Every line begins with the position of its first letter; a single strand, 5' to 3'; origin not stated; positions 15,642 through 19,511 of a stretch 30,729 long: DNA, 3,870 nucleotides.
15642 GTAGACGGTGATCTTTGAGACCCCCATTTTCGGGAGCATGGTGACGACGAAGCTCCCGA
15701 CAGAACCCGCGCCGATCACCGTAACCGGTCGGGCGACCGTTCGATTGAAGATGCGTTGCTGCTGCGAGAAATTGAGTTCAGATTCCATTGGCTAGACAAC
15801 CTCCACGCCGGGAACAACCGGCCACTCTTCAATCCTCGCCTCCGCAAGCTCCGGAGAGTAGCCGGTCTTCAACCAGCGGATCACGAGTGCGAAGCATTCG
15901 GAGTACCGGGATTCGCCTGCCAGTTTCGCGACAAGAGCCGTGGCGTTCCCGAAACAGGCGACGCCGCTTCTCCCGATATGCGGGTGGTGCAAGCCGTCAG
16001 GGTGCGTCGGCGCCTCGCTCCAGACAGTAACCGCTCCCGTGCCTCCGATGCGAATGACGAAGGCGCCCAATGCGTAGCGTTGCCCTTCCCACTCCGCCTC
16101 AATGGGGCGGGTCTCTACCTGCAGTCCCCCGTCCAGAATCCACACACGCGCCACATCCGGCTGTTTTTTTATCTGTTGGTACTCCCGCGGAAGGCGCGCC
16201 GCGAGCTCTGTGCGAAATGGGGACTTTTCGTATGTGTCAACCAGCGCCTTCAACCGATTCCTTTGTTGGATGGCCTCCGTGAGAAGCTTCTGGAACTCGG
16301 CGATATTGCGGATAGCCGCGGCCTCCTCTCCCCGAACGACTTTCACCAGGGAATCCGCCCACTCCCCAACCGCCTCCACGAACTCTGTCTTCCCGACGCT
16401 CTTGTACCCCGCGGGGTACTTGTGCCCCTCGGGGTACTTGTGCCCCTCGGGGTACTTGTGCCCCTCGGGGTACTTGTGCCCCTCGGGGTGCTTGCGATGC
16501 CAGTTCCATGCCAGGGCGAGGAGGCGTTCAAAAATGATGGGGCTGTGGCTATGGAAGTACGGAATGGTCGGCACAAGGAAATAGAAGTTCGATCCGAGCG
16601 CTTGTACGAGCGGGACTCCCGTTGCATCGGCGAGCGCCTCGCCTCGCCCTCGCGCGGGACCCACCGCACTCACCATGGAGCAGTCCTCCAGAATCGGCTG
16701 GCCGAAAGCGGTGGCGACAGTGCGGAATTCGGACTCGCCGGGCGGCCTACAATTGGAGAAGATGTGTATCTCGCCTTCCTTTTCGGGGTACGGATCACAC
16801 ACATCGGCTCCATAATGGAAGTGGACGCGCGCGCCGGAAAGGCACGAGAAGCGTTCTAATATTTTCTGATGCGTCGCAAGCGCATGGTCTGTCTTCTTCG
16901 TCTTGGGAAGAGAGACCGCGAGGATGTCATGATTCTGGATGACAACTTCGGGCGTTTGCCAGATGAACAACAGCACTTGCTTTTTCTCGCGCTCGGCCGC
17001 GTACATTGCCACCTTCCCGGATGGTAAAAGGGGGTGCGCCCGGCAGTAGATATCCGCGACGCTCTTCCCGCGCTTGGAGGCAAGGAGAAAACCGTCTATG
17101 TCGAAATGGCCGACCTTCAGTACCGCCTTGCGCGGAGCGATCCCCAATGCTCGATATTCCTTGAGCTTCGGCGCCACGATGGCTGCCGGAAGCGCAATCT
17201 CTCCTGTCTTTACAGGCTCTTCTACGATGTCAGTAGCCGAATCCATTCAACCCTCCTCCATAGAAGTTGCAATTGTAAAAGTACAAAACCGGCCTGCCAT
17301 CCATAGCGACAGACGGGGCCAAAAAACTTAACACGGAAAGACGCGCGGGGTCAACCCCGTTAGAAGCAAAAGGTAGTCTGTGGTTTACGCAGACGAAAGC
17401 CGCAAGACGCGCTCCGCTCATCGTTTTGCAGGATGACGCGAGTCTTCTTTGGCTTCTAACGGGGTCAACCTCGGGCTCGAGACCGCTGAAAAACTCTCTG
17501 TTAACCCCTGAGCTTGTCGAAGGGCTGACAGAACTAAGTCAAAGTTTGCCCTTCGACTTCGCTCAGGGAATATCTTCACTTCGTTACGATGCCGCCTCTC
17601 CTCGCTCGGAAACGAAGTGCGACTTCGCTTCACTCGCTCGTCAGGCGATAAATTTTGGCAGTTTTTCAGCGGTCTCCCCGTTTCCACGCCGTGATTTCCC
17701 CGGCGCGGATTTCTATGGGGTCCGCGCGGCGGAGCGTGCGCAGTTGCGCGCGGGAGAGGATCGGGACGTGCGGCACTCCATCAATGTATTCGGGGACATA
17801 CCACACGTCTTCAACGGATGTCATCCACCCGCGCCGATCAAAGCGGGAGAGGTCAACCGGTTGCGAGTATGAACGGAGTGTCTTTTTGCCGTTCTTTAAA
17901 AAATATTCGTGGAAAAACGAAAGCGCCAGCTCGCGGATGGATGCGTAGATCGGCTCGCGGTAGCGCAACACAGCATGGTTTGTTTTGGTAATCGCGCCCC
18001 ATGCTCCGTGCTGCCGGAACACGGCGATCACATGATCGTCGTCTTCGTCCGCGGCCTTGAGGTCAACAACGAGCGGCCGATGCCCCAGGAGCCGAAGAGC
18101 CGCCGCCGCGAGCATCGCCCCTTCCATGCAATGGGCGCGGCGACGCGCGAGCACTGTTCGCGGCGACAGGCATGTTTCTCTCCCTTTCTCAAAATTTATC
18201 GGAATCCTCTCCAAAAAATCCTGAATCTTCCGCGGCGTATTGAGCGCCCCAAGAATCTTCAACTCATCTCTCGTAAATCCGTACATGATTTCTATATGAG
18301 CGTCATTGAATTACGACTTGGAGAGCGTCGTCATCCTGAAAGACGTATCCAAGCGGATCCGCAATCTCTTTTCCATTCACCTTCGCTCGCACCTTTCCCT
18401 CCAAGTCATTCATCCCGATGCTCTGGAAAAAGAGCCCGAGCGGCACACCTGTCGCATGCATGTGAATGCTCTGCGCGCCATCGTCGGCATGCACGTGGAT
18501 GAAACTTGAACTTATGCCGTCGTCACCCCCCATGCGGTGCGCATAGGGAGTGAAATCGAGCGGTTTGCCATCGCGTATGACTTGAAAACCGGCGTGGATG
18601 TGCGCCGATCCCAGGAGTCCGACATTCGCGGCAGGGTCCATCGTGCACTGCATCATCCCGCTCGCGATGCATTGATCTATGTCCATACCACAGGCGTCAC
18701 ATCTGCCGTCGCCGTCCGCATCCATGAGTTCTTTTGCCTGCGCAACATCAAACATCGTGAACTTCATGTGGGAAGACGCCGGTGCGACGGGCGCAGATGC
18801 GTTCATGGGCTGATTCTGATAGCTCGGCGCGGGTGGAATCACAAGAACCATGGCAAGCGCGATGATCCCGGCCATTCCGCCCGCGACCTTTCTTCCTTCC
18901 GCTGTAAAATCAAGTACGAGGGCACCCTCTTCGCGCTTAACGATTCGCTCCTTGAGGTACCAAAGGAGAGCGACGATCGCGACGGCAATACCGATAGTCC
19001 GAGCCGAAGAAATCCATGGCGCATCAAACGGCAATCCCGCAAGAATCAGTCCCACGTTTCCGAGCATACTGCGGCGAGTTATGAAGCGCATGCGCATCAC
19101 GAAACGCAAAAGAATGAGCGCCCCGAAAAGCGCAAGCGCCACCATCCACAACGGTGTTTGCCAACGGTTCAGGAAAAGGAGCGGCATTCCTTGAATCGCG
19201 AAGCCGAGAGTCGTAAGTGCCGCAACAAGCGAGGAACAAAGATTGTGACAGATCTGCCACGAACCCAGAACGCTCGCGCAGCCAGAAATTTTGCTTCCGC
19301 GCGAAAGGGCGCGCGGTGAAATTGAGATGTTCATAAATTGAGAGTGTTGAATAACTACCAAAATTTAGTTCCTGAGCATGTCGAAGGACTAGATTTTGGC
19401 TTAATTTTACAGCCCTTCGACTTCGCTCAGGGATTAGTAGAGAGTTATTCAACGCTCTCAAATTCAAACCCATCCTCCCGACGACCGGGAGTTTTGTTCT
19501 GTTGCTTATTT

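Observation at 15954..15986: E2 catalytic signature HPH-x7-C with the same spacing as the eukaryotic HPN...C motif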

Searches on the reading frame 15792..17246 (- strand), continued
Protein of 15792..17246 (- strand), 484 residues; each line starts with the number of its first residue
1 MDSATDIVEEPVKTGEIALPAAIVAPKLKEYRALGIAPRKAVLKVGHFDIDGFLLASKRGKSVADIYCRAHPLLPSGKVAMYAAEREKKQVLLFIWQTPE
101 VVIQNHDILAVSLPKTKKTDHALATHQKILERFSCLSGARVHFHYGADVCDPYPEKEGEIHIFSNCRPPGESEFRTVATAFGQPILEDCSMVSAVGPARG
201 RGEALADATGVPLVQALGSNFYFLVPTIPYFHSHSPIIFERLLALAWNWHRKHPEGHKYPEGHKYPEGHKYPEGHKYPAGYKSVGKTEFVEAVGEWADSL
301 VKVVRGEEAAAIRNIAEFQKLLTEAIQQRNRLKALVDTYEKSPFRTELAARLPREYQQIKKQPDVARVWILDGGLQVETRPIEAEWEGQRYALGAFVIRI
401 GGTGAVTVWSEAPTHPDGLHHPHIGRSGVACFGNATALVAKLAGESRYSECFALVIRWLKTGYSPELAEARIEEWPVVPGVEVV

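Call 39: find_encoding_contigs(protein=P0140, flank=8000, max_places=3)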
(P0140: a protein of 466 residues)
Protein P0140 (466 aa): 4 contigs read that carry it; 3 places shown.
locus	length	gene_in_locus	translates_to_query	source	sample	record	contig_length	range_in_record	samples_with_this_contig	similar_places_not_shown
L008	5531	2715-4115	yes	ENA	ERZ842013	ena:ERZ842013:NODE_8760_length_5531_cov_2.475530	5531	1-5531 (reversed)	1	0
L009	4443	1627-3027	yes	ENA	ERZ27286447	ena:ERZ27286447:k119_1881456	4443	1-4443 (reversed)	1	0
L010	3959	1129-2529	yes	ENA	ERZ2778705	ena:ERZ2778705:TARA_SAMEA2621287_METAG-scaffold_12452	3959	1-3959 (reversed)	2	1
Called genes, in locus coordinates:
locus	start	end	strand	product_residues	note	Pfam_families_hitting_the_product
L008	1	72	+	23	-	?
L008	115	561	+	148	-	-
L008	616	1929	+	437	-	PF14662:KASH_CCD (faint), PF01551:Peptidase_M23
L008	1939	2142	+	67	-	-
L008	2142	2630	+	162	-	PF10646:Germane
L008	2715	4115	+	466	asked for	-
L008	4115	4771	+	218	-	PF00899:ThiF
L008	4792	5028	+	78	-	-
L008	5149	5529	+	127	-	?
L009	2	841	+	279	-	?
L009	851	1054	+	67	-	-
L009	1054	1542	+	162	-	PF10646:Germane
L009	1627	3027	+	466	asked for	-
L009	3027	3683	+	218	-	PF00899:ThiF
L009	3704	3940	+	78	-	-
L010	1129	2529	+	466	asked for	-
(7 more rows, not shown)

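Call 59: fold_search(model_id=the predicted structure, library=viral)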
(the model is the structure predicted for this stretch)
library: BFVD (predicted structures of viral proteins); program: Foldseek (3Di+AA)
matches with E <= 10: 528; with E <= 0.001: 3
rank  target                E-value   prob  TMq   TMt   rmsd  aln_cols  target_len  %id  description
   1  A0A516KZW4            7.2e-04  1.00  0.21  0.21   5.2       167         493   13  (no name in the UniProt tables at hand)
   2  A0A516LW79            8.1e-04  1.00  0.20  0.21   7.1       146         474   12  (no name in the UniProt tables at hand)
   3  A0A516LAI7            9.1e-04  1.00  0.23  0.21  10.4       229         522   13  (no name in the UniProt tables at hand)
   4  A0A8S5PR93            2.7e-03  0.90  0.19  0.21  24.8       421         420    8  Uncharacterized protein [Siphoviridae sp. ct96x5]
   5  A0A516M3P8            8.7e-03  0.99  0.22  0.25  12.2       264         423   11  (no name in the UniProt tables at hand)
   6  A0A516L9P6            2.0e-02  1.00  0.22  0.23   5.7       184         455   11  (no name in the UniProt tables at hand)
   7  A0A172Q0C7            4.7e-02  0.77  0.12  0.19  11.2       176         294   10  Uncharacterized protein [Acinetobacter phage vB_AbaM_ME3]
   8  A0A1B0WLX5            5.6e-02  0.97  0.20  0.23   6.4       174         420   12  (no name in the UniProt tables at hand)
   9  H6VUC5                6.6e-02  0.75  0.11  0.26   9.2       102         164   11  Phage tail tape measure protein [Escherichia phage phiKT]
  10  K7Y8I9                7.9e-02  0.25  0.10  0.11  12.9       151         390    8  Uncharacterized protein [Megavirus courdo11]
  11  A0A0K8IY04            1.0e-01  0.66  0.12  0.38  13.5       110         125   10  Uncharacterized protein [Cronobacter phage Dev-CD-23823]
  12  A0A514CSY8            1.6e-01  0.13  0.09  0.21  16.5       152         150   12  Uncharacterized protein [Achromobacter phage Motura]
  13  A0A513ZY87            2.2e-01  0.41  0.11  0.37   7.1       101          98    9  (no name in the UniProt tables at hand)
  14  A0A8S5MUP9            2.4e-01  0.10  0.08  0.19  14.2       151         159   10  Uncharacterized protein [Siphoviridae sp. ctoSr5]
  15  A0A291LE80            2.7e-01  0.63  0.09  0.39   5.3        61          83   11  Uncharacterized protein [Aeromonas phage AS-yj]
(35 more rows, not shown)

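Call 61: find_related_loci(query=A1, collection=viral_contigs, flank=6000)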
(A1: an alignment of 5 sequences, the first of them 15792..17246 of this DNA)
Query A1 (484 aa) in viral_contigs; peptide patterns used: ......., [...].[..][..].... (x = any residue, [..] = any of these).
25 stretches matched a pattern; 1 encode a relative of the query (tblastn E <= 1e-3); 1 distinct loci.
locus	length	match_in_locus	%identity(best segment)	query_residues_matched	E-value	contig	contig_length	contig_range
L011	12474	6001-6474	23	302-459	2e-9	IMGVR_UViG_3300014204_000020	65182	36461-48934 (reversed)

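Call 67: find_encoding_contigs(protein=P0053, flank=8000, max_places=2)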
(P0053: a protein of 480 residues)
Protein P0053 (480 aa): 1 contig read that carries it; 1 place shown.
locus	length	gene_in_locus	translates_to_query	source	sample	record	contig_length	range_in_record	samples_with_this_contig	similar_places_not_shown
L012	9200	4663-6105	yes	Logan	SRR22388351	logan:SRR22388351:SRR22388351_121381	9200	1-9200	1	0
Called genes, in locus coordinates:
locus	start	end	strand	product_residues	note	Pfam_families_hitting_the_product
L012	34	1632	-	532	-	-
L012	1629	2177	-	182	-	-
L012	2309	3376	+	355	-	PF25145:NfeD1b_N, PF01343:Peptidase_S49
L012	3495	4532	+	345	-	PF02646:RmuC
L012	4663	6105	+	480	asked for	-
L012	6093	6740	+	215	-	PF00899:ThiF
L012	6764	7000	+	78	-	-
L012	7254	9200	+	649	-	?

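Call 68: find_encoding_contigs(protein=P0100, flank=8000, max_places=2)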
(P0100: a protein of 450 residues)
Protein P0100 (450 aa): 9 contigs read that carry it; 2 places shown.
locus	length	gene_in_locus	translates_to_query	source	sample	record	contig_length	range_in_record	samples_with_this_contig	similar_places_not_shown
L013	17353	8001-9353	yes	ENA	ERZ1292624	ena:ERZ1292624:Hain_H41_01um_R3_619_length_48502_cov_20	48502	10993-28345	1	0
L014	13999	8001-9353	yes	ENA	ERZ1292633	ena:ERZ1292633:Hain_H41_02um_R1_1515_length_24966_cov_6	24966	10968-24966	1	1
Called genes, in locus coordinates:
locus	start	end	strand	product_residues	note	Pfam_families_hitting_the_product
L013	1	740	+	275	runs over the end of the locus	PF06750:A24_N_bact, PF01478:Peptidase_A24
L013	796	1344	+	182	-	-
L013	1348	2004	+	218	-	-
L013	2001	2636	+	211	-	PF07963:N_methyl (weak)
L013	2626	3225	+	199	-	-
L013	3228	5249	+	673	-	PF22745:Nlig-Ia, PF01653:DNA_ligase_aden, PF03120:OB_DNA_ligase, PF14520:HHH_5 (weak), PF12826:HHH_2, PF14520:HHH_5 (weak), PF00533:BRCT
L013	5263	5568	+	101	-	PF02686:GatC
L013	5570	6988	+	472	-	PF01425:Amidase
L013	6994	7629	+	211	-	-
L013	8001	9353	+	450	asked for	-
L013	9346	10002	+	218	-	PF00899:ThiF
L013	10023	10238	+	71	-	-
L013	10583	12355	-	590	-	-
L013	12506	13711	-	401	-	PF22422:MGH1-like_GH, PF01204:Trehalase (faint), PF03200:Glyco_hydro_63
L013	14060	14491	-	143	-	PF01638:HxlR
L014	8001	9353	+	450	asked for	-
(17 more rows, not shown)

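Call 69: find_encoding_contigs(protein=P0117, flank=8000, max_places=2)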
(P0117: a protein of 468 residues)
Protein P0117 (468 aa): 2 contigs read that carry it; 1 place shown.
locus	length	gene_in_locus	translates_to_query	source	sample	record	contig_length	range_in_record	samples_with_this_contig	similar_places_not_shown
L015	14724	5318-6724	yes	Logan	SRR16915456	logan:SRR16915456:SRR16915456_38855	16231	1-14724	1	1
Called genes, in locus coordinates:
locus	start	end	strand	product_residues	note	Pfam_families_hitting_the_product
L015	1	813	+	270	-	?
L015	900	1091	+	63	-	-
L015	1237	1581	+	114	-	-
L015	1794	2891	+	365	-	PF00226:DnaJ, PF01556:DnaJ_C, PF00684:DnaJ_CXXCXGXG, PF15777:Anti-TRAP (faint), PF27659:CHP02642 (faint)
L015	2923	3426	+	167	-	-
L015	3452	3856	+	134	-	-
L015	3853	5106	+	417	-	PF00579:tRNA-synt_1b, PF22421:SYY_C-terminal, PF01479:S4 (weak)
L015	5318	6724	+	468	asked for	-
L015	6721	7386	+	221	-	PF00899:ThiF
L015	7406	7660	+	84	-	-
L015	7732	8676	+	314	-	PF00579:tRNA-synt_1b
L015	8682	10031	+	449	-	PF01336:tRNA_anti-codon, PF00152:tRNA-synt_2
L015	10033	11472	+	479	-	PF00883:Peptidase_M17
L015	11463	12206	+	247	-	PF02616:SMC_ScpA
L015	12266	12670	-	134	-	-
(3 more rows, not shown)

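Call 73: search_protein_families(library=phrogs, proteins=[window:15792-17246:-, L011:4387-6783:+, L011:6786-7595:+, L011:7577-8269:+, L011:8266-8493:+], max_evalue=0.01)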
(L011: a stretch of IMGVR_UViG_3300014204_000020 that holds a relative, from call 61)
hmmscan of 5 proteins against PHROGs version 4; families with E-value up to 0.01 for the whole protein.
window:15792-17246:- (484 aa): 0 families

L011:4387-6783:+ (798 aa): 0 families

L011:6786-7595:+ (269 aa): 0 families

L011:7577-8269:+ (230 aa): 3 families
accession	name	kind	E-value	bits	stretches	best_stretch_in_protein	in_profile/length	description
phrog_15670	-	unknown function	2.2e-21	77.4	1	25-205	18-196/228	-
phrog_19840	-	unknown function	5.9e-12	46.6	1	30-95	125-191/367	-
phrog_37075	-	unknown function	8.7e-08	32.8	1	30-88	24-83/256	-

L011:8266-8493:+ (75 aa): 0 families

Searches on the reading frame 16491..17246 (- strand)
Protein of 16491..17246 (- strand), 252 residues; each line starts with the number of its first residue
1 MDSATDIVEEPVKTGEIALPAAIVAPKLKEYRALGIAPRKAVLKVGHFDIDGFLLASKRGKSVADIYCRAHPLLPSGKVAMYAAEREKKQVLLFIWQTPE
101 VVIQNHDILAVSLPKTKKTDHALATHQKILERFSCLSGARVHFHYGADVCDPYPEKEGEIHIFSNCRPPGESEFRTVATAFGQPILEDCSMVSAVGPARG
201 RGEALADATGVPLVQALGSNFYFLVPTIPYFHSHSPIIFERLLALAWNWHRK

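Call 102: search_solved_structures(query=A6, max_evalue=10, show_alignments=2)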
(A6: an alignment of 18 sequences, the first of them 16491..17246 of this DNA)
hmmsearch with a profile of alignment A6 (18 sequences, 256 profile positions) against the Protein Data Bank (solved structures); distinct sequences matched with E-value up to 10: 1.
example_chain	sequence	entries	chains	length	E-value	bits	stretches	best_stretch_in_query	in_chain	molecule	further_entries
8qfb_B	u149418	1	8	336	0.77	13.1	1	74-144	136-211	M-phase phosphoprotein 8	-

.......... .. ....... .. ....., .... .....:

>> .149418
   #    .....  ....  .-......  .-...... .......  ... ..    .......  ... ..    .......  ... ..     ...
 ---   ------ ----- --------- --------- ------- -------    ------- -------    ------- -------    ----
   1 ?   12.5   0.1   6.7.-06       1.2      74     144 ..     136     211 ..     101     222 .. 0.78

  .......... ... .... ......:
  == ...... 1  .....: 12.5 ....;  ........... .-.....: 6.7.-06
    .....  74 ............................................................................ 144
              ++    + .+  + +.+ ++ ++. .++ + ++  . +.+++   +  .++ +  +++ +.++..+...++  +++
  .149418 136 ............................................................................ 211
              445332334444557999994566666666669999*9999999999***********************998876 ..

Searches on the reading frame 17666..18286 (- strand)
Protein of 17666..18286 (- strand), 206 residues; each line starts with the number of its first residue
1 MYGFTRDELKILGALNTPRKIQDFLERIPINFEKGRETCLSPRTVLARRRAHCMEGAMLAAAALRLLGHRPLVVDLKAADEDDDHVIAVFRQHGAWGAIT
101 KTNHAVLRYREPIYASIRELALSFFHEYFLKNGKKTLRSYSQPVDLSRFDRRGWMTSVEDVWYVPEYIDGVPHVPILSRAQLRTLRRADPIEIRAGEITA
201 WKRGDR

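Call 4: search_protein_families(library=pfam, proteins=[window:17666-18286:-], max_evalue=1)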
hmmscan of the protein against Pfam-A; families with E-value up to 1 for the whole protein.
window:17666-18286:- (206 aa): 2 families
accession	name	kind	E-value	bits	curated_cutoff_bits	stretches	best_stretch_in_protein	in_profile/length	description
PF22419.2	HBoV_NS1-like_N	-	0.027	14.4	26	1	91-145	161-216/235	Human bocavirus Nonstructural protein 1-like, N-terminal domain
PF04473.18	DUF553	-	0.057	13.3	20.5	1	37-90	48-102/140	Transglutaminase-like domain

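Call 5: search_protein_families(library=padloc, proteins=[window:17666-18286:-], max_evalue=1)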
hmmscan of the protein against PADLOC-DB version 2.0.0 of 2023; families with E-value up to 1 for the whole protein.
window:17666-18286:- (206 aa): 0 families

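Call 6: search_protein_families(library=ncbifam, proteins=[window:17666-18286:-], max_evalue=1)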
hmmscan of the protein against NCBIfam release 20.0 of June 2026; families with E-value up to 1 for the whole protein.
window:17666-18286:- (206 aa): 0 families

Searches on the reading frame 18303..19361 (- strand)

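Call 4: search_protein_families(library=pfam, proteins=[window:18303-19361:-], max_evalue=1)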
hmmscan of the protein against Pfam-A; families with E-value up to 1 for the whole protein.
window:18303-19361:- (352 aa): 1 family
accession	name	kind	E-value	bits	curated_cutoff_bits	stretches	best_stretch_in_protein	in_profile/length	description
PF18183.6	SLATT_2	-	0.035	14.4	25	1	128-173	30-74/192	SMODS and SLOG-associating 2TM effector domain 2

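Call 5: search_protein_families(library=padloc, proteins=[window:18303-19361:-], max_evalue=1)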
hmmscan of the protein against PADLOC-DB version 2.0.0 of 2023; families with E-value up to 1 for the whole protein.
window:18303-19361:- (352 aa): 0 families

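Call 6: search_protein_families(library=ncbifam, proteins=[window:18303-19361:-], max_evalue=1)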
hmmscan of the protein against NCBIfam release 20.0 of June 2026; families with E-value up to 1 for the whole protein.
window:18303-19361:- (352 aa): 1 family
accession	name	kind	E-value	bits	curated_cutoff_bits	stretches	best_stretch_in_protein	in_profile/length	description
NF033885.1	conj_TraP_IncI1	equivalog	0.5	10.1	135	0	156-203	13-55/217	conjugal transfer protein TraP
